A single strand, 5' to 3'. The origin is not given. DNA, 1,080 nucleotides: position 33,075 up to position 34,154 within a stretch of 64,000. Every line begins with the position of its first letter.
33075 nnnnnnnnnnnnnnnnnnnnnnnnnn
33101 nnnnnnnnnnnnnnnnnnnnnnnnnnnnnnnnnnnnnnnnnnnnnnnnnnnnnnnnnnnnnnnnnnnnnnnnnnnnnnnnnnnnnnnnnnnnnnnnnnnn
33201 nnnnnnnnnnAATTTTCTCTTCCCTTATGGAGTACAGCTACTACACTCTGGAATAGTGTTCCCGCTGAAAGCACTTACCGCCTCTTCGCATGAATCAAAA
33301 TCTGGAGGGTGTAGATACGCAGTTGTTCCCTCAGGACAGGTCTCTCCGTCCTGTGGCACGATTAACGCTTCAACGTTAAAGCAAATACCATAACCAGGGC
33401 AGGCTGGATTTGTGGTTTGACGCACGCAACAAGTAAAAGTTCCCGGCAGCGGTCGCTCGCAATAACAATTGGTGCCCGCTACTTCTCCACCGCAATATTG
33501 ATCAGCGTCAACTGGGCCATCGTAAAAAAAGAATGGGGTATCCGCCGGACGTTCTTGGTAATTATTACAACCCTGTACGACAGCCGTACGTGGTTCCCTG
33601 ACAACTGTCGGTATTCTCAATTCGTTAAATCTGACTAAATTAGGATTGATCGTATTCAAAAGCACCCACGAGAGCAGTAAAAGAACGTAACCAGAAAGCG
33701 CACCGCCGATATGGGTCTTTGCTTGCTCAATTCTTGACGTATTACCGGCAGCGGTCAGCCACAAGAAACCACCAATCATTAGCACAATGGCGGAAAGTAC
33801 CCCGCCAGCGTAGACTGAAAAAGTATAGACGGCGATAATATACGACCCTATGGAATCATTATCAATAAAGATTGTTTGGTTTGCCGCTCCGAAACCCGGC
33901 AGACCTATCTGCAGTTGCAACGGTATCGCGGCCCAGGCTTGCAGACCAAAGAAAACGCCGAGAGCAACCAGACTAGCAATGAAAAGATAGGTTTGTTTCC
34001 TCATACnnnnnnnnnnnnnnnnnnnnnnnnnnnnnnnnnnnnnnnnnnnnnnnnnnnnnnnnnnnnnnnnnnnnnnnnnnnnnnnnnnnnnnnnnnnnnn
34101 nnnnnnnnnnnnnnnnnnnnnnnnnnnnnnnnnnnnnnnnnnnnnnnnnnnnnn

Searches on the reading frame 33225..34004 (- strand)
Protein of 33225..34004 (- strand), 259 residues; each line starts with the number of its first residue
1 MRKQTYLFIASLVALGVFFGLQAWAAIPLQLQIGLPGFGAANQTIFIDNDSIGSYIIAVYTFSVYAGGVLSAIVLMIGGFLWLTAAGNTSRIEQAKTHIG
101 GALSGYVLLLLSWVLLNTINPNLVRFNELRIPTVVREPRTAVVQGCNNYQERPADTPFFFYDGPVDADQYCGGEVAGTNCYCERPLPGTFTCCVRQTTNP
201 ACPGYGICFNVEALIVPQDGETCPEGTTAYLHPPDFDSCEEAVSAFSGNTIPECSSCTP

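Call 7: search_protein_families(library=pfam, proteins=[window:33225-34004:-], max_evalue=0.01)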
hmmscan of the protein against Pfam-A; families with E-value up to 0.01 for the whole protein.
window:33225-34004:- (259 aa): 1 family
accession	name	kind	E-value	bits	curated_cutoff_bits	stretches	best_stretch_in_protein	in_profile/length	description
PF18895.5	T4SS_pilin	-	3.4e-06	27.5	26.6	1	50-119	3-71/71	Type IV secretion system pilin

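Call 19: search_protein_families(library=ncbifam, proteins=[window:33225-34004:-], max_evalue=0.1)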
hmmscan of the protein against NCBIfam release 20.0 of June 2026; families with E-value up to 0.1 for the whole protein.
window:33225-34004:- (259 aa): 1 family
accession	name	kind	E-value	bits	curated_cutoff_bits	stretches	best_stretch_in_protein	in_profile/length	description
NF045849.1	ICE_MMCAP2_0565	equivalog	0.0039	16.8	40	1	50-119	7-76/80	Mbov_0395 family pilin-like conjugal transfer protein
